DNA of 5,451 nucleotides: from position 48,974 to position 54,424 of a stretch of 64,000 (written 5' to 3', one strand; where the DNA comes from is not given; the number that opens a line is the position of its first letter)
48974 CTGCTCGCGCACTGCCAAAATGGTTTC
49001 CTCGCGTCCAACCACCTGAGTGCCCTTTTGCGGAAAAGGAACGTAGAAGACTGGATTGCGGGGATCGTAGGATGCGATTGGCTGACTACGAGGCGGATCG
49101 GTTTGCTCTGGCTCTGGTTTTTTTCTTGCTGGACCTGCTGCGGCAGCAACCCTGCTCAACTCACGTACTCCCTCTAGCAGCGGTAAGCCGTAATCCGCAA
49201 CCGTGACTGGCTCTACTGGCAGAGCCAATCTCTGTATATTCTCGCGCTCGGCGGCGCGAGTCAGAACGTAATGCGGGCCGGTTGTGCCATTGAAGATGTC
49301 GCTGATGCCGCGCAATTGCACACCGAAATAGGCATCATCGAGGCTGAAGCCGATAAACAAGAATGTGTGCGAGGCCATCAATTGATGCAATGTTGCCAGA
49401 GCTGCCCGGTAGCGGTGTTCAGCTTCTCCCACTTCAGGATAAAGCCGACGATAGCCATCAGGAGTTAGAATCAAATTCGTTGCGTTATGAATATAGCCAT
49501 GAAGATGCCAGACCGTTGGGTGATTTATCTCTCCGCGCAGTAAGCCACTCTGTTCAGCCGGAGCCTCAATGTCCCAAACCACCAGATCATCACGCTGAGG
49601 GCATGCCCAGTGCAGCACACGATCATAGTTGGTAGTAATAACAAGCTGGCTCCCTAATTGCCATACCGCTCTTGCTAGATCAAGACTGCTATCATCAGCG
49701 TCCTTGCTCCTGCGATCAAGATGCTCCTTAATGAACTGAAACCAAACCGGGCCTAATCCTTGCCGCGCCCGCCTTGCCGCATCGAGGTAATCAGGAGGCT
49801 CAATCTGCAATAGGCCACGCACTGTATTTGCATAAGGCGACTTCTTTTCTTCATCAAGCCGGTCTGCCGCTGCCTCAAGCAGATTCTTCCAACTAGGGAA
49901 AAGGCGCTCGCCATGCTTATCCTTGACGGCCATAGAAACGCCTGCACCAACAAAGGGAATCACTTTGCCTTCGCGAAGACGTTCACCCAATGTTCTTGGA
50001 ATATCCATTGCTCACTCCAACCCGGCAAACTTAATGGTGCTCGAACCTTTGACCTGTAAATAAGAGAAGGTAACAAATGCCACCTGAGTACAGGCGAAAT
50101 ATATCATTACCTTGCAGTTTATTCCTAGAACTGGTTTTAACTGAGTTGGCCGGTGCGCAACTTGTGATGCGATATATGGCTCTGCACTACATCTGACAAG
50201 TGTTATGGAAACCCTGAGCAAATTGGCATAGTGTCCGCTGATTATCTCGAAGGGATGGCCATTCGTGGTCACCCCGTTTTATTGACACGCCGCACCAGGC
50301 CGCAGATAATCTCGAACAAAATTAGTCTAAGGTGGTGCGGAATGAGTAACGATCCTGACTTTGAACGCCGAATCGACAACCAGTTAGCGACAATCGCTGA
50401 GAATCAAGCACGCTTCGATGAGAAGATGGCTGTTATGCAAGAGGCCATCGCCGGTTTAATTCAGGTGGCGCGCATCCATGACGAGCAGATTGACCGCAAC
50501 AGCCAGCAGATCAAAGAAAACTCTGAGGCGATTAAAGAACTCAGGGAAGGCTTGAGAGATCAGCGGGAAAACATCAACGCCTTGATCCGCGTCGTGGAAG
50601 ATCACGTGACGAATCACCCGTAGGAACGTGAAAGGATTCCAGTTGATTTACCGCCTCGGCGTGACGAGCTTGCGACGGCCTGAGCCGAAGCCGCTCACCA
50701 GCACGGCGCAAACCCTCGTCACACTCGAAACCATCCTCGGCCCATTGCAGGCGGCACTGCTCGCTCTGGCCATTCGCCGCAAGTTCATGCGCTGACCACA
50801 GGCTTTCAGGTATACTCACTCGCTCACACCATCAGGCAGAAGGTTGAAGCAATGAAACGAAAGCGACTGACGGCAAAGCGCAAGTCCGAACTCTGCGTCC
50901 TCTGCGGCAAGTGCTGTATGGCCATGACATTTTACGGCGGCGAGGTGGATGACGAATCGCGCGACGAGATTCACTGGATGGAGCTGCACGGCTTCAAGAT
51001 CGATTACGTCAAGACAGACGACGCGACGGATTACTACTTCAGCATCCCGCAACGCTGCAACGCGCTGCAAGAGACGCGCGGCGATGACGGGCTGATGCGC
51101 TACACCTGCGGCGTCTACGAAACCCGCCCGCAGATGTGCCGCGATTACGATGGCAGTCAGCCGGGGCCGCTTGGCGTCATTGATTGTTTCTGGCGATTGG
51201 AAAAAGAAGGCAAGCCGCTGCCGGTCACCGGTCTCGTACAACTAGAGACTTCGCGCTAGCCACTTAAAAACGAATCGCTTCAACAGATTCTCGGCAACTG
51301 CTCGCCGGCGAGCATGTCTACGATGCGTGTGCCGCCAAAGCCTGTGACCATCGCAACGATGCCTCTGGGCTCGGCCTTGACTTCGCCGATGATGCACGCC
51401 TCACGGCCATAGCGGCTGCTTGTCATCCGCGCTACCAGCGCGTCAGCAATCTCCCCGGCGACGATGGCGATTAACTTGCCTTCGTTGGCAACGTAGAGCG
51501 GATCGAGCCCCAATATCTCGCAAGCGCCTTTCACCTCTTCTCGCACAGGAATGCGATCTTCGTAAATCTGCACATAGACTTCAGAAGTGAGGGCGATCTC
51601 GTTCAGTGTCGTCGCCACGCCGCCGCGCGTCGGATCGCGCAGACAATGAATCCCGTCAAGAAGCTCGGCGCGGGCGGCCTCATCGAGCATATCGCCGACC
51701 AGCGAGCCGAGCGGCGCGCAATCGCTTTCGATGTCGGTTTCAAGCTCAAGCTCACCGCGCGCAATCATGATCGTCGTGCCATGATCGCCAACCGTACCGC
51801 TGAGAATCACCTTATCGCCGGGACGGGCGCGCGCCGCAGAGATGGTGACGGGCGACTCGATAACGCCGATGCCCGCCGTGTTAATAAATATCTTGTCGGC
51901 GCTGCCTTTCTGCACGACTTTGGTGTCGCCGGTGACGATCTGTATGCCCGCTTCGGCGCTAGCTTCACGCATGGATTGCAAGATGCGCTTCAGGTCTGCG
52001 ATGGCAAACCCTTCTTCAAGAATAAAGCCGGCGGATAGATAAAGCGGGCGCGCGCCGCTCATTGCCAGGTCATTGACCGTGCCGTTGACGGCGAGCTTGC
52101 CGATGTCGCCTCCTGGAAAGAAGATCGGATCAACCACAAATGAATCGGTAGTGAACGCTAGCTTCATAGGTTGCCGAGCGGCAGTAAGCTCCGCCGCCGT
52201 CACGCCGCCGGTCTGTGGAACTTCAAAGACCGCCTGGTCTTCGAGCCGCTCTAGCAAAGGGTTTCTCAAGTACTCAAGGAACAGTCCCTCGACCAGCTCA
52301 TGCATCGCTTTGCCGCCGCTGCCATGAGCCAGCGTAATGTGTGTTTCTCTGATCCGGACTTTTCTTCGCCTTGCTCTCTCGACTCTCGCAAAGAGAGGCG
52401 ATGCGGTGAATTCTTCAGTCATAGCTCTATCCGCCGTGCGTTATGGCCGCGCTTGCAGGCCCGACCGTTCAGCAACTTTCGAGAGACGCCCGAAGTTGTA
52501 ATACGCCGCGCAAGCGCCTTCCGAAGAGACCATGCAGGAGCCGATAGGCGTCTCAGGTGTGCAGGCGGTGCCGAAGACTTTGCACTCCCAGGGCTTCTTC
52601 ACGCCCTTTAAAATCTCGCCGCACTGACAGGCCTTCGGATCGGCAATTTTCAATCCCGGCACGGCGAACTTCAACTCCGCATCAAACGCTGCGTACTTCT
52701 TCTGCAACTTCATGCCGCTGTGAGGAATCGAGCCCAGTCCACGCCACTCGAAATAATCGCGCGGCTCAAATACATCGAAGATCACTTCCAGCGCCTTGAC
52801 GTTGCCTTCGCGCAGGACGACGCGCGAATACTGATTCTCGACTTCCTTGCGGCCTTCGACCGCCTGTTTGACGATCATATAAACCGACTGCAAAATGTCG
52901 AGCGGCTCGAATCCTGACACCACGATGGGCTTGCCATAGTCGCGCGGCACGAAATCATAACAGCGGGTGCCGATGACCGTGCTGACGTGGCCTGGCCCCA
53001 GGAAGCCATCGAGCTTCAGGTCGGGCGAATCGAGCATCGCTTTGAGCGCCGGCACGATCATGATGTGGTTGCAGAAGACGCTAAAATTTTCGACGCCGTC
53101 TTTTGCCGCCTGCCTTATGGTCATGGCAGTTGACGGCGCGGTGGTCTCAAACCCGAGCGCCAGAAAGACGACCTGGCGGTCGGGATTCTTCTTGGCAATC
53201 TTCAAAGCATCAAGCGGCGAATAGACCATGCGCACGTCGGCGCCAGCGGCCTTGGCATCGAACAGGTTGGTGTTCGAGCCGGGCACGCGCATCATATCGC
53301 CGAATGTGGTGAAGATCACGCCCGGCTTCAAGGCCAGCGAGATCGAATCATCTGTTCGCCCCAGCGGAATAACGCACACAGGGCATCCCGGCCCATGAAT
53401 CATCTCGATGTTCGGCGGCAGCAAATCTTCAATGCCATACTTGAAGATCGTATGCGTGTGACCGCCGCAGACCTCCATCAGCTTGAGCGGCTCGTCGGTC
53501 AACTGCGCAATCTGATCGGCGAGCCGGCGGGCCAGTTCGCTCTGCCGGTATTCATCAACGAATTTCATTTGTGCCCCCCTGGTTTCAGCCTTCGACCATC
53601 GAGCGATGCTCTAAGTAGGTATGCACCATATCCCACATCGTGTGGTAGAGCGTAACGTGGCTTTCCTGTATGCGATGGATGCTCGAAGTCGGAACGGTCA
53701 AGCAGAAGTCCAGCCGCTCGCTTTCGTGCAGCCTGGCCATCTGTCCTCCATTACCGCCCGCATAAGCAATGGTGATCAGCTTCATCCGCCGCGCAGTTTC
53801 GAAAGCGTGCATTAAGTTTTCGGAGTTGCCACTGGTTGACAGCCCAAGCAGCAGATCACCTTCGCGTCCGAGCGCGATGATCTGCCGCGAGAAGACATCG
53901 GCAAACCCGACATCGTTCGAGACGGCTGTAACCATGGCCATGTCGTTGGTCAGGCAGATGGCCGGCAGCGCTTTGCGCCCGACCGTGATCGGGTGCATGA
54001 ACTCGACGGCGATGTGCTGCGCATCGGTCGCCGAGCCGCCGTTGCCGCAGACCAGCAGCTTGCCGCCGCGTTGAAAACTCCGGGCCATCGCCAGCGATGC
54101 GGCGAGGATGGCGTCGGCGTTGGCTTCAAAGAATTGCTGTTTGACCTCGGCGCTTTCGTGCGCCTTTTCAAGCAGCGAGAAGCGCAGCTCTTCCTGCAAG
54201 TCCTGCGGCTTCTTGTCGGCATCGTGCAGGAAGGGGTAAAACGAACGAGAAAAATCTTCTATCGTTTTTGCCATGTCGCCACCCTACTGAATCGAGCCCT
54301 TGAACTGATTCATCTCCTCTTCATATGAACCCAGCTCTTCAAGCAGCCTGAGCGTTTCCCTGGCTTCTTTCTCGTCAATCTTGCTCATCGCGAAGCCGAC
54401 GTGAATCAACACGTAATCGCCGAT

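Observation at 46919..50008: SIR2 - NB-ARC - TPR STAND protein in a low-GC island (antiphage-like, NAD-depletion-type architecture)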

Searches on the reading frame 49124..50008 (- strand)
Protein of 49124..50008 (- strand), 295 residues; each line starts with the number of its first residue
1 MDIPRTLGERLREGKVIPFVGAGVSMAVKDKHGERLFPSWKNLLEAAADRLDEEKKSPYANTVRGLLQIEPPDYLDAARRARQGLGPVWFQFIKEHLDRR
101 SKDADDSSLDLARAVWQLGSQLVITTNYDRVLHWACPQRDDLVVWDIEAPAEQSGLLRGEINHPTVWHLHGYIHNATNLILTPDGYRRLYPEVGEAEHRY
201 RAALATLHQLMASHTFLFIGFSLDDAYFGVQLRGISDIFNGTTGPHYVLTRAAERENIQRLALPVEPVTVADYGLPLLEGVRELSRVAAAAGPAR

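Call 54: predict_structure(alignment_id=A3)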
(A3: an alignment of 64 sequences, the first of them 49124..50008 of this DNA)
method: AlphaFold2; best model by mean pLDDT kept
length: 295 residues; sequences in the alignment: 64
mean_pLDDT: 84.6   pTM: 0.85
mean pLDDT of the five models: 84.6, 81.8, 81.4, 81.1, 79.8
residues with pLDDT >= 90: 154; 70-90: 90; 50-70: 40; < 50: 11
segments of 3 or more residues with pLDDT < 50: 190-196
pLDDT, mean of each block of 10 residues (from residue 1): 94 94 91 91 95 98 94 87 92 91 95 96 91 93 82 82 89 74 60 50 82 91 55 61 81 86 87 92 95 56
secondary structure, 60 per line:
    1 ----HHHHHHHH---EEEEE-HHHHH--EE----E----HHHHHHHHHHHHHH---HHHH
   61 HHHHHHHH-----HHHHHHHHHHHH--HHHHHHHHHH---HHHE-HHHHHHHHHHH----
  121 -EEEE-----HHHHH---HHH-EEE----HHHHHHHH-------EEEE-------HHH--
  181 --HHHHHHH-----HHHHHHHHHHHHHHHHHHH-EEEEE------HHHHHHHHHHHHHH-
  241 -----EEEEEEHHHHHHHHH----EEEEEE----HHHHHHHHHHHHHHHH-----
elements in order: H5-12 E16-20 H22-26 H40-53 H57-68 H74-85 H88-97 H106-116 E122-125 H131-135 E143-145 H150-157 E165-168 H183-189 H195-213 E215-219 H226-239 E246-251 H252-260 E265-270 H275-290

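Call 58: fold_search(model_id=the predicted structure, library=pdb)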
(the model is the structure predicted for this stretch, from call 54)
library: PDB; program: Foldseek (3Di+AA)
matches with E <= 10: 602; with E <= 0.001: 99
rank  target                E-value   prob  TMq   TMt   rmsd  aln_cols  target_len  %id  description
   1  9r3e_B                1.0e-10  1.00  0.71  0.70   4.5       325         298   21  Human FAM118B(34-334) 2 protomers (released 2025-11-26)
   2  8btp_A                3.2e-10  1.00  0.63  0.41   5.1       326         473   18  Helical structure of BcThsA in complex with 1''-3'gc(etheno)ADPR (released 2024-02-21)
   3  8wyc_C                3.6e-10  1.00  0.63  0.68   4.8       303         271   17  Cryo-EM structure of DSR2 (H171A)-tube-NAD+ (partial) complex (released 2024-04-10)
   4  8wyc_D                3.8e-10  1.00  0.62  0.67   4.9       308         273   18  Cryo-EM structure of DSR2 (H171A)-tube-NAD+ (partial) complex (released 2024-04-10)
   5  8w56_A                8.7e-10  1.00  0.62  0.21   5.4       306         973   18  Cryo-EM structure of DSR2-DSAD1 state 1 (released 2024-05-01)
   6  8bto_A                9.7e-10  1.00  0.61  0.40   5.4       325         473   18  Helical structure of BcThsA in complex with 1''-3'gcADPR (released 2024-02-21)
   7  9v0g_E                9.7e-10  1.00  0.56  0.59   6.5       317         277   18  Helical structure of KomBC Complex (released 2025-12-17)
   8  8wyd_C                1.0e-09  1.00  0.63  0.22   4.7       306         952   18  Cryo-EM structure of DSR2-DSAD1 complex (released 2024-04-10)
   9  8ykf_B                1.1e-09  1.00  0.62  0.21   5.1       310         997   17  The DSR2-DSAD1 complex with DSAD1 on the opposite sides (released 2024-08-14)
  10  8wyd_B                1.1e-09  1.00  0.62  0.22   5.0       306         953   17  Cryo-EM structure of DSR2-DSAD1 complex (released 2024-04-10)
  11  8k9a_B                1.3e-09  1.00  0.62  0.21   5.1       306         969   18  Cryo-EM structure of DSR2-DSAD1 state 2 (released 2024-05-01)
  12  8w56_B                1.4e-09  1.00  0.64  0.21   5.0       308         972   18  Cryo-EM structure of DSR2-DSAD1 state 1 (released 2024-05-01)
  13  8wkn_B                1.6e-09  1.00  0.64  0.22   4.9       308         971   17  Cryo-EM structure of DSR2-DSAD1 (released 2024-05-01)
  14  8wc0_B                1.8e-09  1.00  0.64  0.41   4.4       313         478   18  Crystal structure of EcThsA (released 2024-09-18)
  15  7uxt_B                1.9e-09  1.00  0.66  0.43   4.2       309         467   18  Crystal structure of ligand-free SeThsA (released 2022-09-07)
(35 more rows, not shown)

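Call 72: search_solved_structures(query=window:49124-50008:-, max_evalue=0.01, show_alignments=4)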
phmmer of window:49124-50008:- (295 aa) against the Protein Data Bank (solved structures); distinct sequences matched with E-value up to 0.01: 6.
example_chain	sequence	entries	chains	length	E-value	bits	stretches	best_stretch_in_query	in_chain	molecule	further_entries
9r3e_B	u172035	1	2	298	8.7e-08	34.9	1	15-261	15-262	Protein FAM118B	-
9r0p_B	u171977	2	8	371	1.6e-07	34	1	15-261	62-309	Protein FAM118B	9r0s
6lhx_A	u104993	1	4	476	2.6e-05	26.8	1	118-256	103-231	ThsA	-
9v0g_E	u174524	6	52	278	0.00023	23.7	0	7-43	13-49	NAD-dependent protein deacetylase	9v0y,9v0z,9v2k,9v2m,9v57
8bto_A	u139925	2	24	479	0.00034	23.1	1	118-256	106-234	NAD(+) hydrolase ThsA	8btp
7uxt_B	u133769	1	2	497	0.00056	22.4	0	118-251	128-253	USG protein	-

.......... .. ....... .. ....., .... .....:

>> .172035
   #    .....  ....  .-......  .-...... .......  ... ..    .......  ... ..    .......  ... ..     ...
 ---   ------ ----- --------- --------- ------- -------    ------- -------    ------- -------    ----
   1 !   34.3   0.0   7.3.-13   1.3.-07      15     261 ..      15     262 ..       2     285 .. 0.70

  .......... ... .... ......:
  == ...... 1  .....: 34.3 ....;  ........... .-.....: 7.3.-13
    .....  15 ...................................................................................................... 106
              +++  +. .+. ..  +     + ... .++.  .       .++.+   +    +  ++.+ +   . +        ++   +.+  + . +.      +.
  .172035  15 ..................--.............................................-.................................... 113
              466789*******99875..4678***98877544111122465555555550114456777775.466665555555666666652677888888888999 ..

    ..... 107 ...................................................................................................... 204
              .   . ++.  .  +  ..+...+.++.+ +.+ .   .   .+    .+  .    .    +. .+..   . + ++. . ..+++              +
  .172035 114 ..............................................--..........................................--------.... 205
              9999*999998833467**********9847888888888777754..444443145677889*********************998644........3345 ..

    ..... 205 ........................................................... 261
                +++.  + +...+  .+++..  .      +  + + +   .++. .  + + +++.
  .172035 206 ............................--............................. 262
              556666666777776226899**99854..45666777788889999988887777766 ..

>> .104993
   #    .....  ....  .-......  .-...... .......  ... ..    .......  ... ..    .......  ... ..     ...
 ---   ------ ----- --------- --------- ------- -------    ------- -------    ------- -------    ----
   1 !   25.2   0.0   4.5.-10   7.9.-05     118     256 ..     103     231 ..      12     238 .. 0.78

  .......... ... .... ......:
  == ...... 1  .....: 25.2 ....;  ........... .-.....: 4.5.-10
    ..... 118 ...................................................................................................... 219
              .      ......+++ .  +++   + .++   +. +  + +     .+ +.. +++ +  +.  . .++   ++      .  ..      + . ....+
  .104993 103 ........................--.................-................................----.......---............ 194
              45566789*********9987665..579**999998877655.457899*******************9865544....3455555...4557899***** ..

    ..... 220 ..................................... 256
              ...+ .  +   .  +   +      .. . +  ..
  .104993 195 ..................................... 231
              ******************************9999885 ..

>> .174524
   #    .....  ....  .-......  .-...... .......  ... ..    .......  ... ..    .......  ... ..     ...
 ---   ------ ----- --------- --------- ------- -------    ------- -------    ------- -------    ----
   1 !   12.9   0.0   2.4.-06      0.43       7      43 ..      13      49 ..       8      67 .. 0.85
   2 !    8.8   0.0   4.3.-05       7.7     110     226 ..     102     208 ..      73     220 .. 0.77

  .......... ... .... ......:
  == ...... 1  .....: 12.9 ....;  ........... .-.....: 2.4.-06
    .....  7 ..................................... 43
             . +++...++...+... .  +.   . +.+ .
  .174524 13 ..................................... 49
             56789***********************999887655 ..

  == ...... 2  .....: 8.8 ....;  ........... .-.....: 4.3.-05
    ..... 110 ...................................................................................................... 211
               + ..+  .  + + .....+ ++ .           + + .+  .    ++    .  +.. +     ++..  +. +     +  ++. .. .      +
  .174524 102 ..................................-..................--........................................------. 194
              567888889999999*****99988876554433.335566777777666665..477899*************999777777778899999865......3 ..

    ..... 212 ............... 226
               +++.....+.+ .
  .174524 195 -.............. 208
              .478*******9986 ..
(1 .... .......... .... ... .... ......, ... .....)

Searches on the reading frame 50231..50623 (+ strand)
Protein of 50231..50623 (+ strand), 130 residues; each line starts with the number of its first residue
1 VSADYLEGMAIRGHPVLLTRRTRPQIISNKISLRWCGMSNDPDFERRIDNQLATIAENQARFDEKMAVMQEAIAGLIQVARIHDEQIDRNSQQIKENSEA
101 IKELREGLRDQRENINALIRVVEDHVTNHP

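Call 4: search_protein_families(library=pfam, proteins=[window:50231-50623:+], max_evalue=0.01)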
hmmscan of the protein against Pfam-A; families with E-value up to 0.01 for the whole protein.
window:50231-50623:+ (130 aa): 0 families

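Call 5: search_protein_families(library=padloc, proteins=[window:50231-50623:+], max_evalue=0.01)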
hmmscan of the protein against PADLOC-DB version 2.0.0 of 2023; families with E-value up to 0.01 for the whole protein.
window:50231-50623:+ (130 aa): 1 family
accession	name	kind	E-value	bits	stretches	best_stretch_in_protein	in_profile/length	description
PDLC03863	LmuB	-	0.0032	14.2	1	49-118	347-420/610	-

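Call 6: search_protein_families(library=ncbifam, proteins=[window:50231-50623:+], max_evalue=0.01)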
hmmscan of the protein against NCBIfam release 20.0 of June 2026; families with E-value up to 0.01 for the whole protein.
window:50231-50623:+ (130 aa): 1 family
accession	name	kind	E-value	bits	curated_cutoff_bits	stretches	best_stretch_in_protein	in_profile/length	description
NF051444.1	HblA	equivalog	0.0081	15.5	690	1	6-123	80-190/375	hemolysin BL binding component B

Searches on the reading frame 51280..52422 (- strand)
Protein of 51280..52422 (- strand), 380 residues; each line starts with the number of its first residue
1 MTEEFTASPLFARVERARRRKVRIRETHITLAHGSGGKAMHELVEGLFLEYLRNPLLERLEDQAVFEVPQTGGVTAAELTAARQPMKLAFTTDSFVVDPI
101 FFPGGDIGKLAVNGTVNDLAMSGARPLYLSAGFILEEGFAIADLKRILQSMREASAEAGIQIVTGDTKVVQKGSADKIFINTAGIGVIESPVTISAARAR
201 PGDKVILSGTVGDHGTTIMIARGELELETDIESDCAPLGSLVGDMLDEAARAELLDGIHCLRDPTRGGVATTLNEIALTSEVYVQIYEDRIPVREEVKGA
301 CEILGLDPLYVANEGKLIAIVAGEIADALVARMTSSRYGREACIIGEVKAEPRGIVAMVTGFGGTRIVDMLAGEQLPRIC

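Call 4: search_protein_families(library=pfam, proteins=[window:51280-52422:-], max_evalue=0.01)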
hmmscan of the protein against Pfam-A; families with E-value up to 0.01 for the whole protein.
window:51280-52422:- (380 aa): 3 families
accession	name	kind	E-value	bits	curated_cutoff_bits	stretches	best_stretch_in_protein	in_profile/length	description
PF02769.27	AIRS_C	-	1.1e-26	94.4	23.1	1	200-356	1-153/156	AIR synthase related protein, C-terminal domain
PF00586.29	AIRS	-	1.1e-23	84.2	24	1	83-188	10-112/112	AIR synthase related protein, N-terminal domain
PF14242.11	DUF4342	-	0.01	16.4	25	0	167-197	20-50/81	Domain of unknown function (DUF4342)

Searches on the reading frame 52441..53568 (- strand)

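Call 4: search_protein_families(library=pfam, proteins=[window:52441-53568:-], max_evalue=0.01)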
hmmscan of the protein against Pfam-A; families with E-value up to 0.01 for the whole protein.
window:52441-53568:- (375 aa): 1 family
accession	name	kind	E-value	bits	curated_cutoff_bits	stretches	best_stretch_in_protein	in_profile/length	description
PF01924.21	HypD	-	9.2e-161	535.2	25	1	12-359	2-350/351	Hydrogenase formation hypA family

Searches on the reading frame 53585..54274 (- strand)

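Call 4: search_protein_families(library=pfam, proteins=[window:53585-54274:-], max_evalue=0.01)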
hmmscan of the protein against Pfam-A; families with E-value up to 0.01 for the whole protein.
window:53585-54274:- (229 aa): 2 families
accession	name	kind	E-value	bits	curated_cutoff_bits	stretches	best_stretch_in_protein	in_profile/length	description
PF13580.11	SIS_2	-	4.6e-25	88.7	27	1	39-171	4-136/138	SIS domain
PF01380.27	SIS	-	0.00097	19.4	25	1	112-194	27-104/131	SIS domain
